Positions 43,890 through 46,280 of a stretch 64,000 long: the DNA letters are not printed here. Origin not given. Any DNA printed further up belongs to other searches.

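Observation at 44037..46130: Large 697-aa PilZ-motif protein with an unassigned C-terminal domain of about 350 aa, directly downstream of the flagellar/OM gene run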

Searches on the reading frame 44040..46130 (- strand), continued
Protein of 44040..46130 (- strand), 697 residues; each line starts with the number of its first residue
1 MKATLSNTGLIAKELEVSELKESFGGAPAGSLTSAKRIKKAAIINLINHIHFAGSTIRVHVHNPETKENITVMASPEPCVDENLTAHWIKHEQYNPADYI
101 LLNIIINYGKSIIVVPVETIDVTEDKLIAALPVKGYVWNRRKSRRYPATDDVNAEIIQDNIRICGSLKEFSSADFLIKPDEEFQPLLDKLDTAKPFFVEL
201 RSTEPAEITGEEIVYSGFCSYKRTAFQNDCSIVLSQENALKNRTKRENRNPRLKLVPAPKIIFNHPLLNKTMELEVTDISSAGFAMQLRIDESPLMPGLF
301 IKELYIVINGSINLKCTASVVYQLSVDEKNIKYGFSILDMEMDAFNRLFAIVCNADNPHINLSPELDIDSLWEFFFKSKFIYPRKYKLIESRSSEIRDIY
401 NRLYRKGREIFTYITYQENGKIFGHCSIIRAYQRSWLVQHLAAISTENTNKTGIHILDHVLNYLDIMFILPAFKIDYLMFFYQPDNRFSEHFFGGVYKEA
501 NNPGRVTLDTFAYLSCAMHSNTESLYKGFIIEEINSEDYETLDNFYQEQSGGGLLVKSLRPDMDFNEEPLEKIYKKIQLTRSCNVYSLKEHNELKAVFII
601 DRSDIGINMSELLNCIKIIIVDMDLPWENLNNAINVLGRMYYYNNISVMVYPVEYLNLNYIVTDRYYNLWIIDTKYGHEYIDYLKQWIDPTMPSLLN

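Call 25: predict_structure(alignment_id=A1)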
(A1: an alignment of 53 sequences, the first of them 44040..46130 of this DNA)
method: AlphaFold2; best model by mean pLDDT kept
length: 697 residues; sequences in the alignment: 53
mean_pLDDT: 85.6   pTM: 0.80
mean pLDDT of the five models: 85.6, 84.5, 84.3, 83.6, 82.7
residues with pLDDT >= 90: 390; 70-90: 230; 50-70: 34; < 50: 43
segments of 3 or more residues with pLDDT < 50: 1-30, 205-209, 240-242, 695-697
pLDDT, mean of each block of 10 residues (from residue 1): 28 25 39 77 92 89 86 90 87 79 86 89 90 84 80 91 92 90 85 92 60 88 71 79 63 93 91 96 93 89 94 95 89 95 93 91 87 92 86 91 91 93 94 93 82 89 92 94 90 87 92 88 80 94 94 90 81 95 96 96 87 94 95 92 89 96 94 90 79 49
secondary structure, 60 per line:
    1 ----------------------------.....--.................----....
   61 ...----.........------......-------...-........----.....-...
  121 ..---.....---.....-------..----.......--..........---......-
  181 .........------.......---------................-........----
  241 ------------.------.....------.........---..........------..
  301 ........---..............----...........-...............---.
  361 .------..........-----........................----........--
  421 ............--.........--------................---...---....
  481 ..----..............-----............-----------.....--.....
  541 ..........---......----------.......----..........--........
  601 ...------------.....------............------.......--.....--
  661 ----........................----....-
elements in order (helices of 4 or more, strands of 3 or more residues): H29-33 E36-39 H40-52 E57-63 E68-76 E83-88 E100-107 E112-116 E118-122 E126-130 E134-138 E152-158 E161-170 E174-179 H181-189 E196-202 E212-227 E229-236 E260-264 E271-279 E283-289 E299-308 E312-325 E330-340 H342-356 H368-377 H383-406 E411-418 E421-432 E435-443 H452-467 E477-482 H487-500 E506-517 E529-533 H536-550 H554-559 H570-576 E581-590 E593-603 E616-620 H627-638 E645-651 H654-658 E665-673 H674-688 H693-696

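Call 27: fold_search(model_id=the predicted structure, library=pdb)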
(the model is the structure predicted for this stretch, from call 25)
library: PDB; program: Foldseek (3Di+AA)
matches with E <= 10: 1195; with E <= 0.001: 118
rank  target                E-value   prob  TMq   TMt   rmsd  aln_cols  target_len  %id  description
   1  5kf1_A                4.9e-08  1.00  0.22  0.39  10.1       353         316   10  X-ray structure of a glucosamine N-Acetyltransferase from Clostridium acetobutylicum, apo form, pH 5 (released 2016-07-06)
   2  5kgh_A                7.9e-08  1.00  0.24  0.43   9.0       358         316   12  X-ray structure of a glucosamine N-Acetyltransferase from Clostridium acetobutylicum, mutant Y297F (released 2016-07-06)
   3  5kgh_B                1.0e-07  1.00  0.23  0.41   9.7       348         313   12  X-ray structure of a glucosamine N-Acetyltransferase from Clostridium acetobutylicum, mutant Y297F (released 2016-07-06)
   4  5kga_A                2.0e-07  1.00  0.23  0.42   9.2       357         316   11  X-ray structure of a glucosamine N-Acetyltransferase from Clostridium acetobutylicum, mutant D287N, in complex with N- (released 2016-07-06)
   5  5kf2                  2.2e-07  1.00  0.23  0.39   9.9       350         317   12  X-ray structure of a glucosamine N-Acetyltransferase from Clostridium acetobutylicum, apo form, pH 8 (released 2016-07-06)
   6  5ejl                  2.9e-07  1.00  0.14  0.39  14.2       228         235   14  MrkH, A novel c-di-GMP dependence transcription regulatory factor. (released 2016-10-19)
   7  5kf1_B                3.2e-07  1.00  0.24  0.44   8.8       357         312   11  X-ray structure of a glucosamine N-Acetyltransferase from Clostridium acetobutylicum, apo form, pH 5 (released 2016-07-06)
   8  7wx7                  3.6e-07  1.00  0.25  0.51   7.7       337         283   12  complex of a legionella acetyltransferase VipF and COA/ACO (released 2023-02-22)
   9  5kgo_A                4.2e-07  1.00  0.14  0.43  14.8       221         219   13  Structure of K. pneumonia MrkH-c-di-GMP complex (released 2016-08-17)
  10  5y6f                  5.5e-07  1.00  0.15  0.42  15.2       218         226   12  Crystal structure of YcgR in complex with c-di-GMP from Escherichia coli (released 2018-07-18)
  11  5kec_D                5.8e-07  1.00  0.14  0.41  14.5       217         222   15  Structure of K. pneumonia MrkH in its apo state. (released 2016-08-17)
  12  5ked_B                6.4e-07  1.00  0.14  0.41  14.7       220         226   14  Structure of the 2.65 Angstrom P2(1) crystal of K. pneumonia MrkH (released 2016-08-17)
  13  6wqc                  6.4e-07  1.00  0.23  0.43   9.1       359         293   12  Crystal structure of VipF from Legionella hackeliae in complex with CoA (released 2021-11-10)
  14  6wqb                  7.2e-07  1.00  0.21  0.39   8.3       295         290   12  Crystal structure of VipF from Legionella hackeliae in complex with acetyl-CoA (released 2021-11-10)
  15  5kec_A                7.6e-07  1.00  0.13  0.36  14.1       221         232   13  Structure of K. pneumonia MrkH in its apo state. (released 2016-08-17)
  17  2wpw_C                1.0e-06  1.00  0.21  0.35   9.1       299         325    8  Tandem GNAT protein from the clavulanic acid biosynthesis pathway (without AcCoA) (released 2009-12-29)
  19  2wpw_B                1.2e-06  1.00  0.21  0.36   8.9       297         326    8  Tandem GNAT protein from the clavulanic acid biosynthesis pathway (without AcCoA) (released 2009-12-29)
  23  2wpw_A                2.2e-06  1.00  0.21  0.36   9.0       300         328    9  Tandem GNAT protein from the clavulanic acid biosynthesis pathway (without AcCoA) (released 2009-12-29)
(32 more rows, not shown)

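Call 28: search_solved_structures(query=A1, max_evalue=10, show_alignments=3)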
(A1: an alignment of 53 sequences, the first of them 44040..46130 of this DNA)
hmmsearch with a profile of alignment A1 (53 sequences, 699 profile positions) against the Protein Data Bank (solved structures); distinct sequences matched with E-value up to 10: 0.

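Call 29: search_protein_families(library=pfam, alignment_id=A1, max_evalue=1)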
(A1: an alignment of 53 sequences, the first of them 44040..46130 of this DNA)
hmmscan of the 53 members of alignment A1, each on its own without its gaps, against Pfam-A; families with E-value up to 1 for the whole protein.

A. member 1, window:44040-46130:- (697 aa): 3 families
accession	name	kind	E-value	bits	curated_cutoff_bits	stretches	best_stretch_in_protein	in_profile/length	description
PF07238.19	PilZ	-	0.00048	20.8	22.5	1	265-351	16-99/102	PilZ domain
PF11778.13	SID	-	0.21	12.2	25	1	607-648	40-81/135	Septation initiation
PF12812.13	PDZ_1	-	0.21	12.1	28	0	514-547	35-70/78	PDZ-like domain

B. families by the number of members that match (of 53 scanned): 22 families
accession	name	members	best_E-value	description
PF07238.19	PilZ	44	7.8e-11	PilZ domain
PF19095.5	DUF5783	3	0.072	Family of unknown function (DUF5783)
PF18366.7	zf_ZIC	2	0.21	Zic proteins zinc finger domain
PF01115.22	F_actin_cap_B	1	0.021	F-actin capping protein, beta subunit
PF25619.1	PhiKZ_gp119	1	0.023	Bacteriophage PhiKZ vertex-binding protein gp119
PF00580.27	UvrD-helicase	1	0.024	UvrD/REP helicase N-terminal domain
PF16248.10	DUF4905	1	0.034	Domain of unknown function (DUF4905)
PF24361.1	DUF7517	1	0.052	Domain of unknown function (DUF7517)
PF10407.14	Cytokin_check_N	1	0.066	Cdc14 phosphatase binding protein N-terminus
PF17151.10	CHASE7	1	0.067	Periplasmic sensor domain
PF20715.2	DUF6827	1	0.075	Domain of unknown function (DUF6827)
PF08595.16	RXT2_N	1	0.093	RXT2-like, N-terminal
PF13420.13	Acetyltransf_4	1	0.097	Acetyltransferase (GNAT) domain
PF05778.17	Apo-CIII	1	0.12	Apolipoprotein CIII (Apo-CIII)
PF24304.1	AcrIIA4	1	0.15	Anti-CRISPR Suppressor AcrIIA4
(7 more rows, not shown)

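Call 38: search_protein_families(library=pfam, proteins=[L001:10332-10990:+, L003:10477-11100:+, L007:10105-10710:+, L008:10055-10680:+, L004:5130-5756:-], max_evalue=10)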
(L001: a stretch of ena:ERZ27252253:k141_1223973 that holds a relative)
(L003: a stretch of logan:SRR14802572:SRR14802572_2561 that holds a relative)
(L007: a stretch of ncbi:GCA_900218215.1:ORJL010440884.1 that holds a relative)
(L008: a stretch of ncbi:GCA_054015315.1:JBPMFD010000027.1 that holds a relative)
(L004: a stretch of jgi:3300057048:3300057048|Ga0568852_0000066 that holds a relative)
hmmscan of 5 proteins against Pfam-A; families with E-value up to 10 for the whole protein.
L001:10332-10990:+ (219 aa): 2 families
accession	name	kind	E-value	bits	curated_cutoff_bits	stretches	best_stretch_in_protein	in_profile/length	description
PF02830.23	V4R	-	0.0018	18.8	31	1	162-201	21-60/62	V4R domain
PF12625.12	Arabinose_bd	-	0.054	14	27.6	1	45-99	2-56/185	Arabinose-binding domain of AraC transcription regulator, N-term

L003:10477-11100:+ (208 aa): 3 families
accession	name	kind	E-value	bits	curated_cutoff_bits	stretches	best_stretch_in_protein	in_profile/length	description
PF12625.12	Arabinose_bd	-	0.00017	22.2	27.6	1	34-86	2-54/185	Arabinose-binding domain of AraC transcription regulator, N-term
PF02830.23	V4R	-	0.00098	19.6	31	1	151-190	21-60/62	V4R domain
PF14090.12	HTH_39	-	0.16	12.3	21.3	1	43-85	30-65/70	Winged helix-turn-helix domain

L007:10105-10710:+ (202 aa): 3 families
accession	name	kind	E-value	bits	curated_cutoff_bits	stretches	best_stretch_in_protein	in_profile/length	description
PF12625.12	Arabinose_bd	-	0.0042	17.6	27.6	1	26-79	2-55/185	Arabinose-binding domain of AraC transcription regulator, N-term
PF13100.11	OstA_2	-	0.012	15.6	21.2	1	52-122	50-125/158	OstA-like protein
PF02830.23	V4R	-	0.073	13.6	31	1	143-181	21-59/62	V4R domain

L008:10055-10680:+ (208 aa): 3 families
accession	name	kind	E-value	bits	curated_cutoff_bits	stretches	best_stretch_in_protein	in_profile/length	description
PF12625.12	Arabinose_bd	-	0.00035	21.1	27.6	1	36-154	3-118/185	Arabinose-binding domain of AraC transcription regulator, N-term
PF02830.23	V4R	-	0.00055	20.4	31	1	147-191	16-60/62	V4R domain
PF18546.6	MetOD1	-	0.063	13.8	23.8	1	153-191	104-141/142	Methanogen output domain 1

L004:5130-5756:- (209 aa): 2 families
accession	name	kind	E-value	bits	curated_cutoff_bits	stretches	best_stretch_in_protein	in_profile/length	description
PF12625.12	Arabinose_bd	-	3.9e-06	27.5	27.6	1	40-149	7-113/185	Arabinose-binding domain of AraC transcription regulator, N-term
PF09536.15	DUF2378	-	0.037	14.3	22.2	1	76-141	65-133/177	Protein of unknown function (DUF2378)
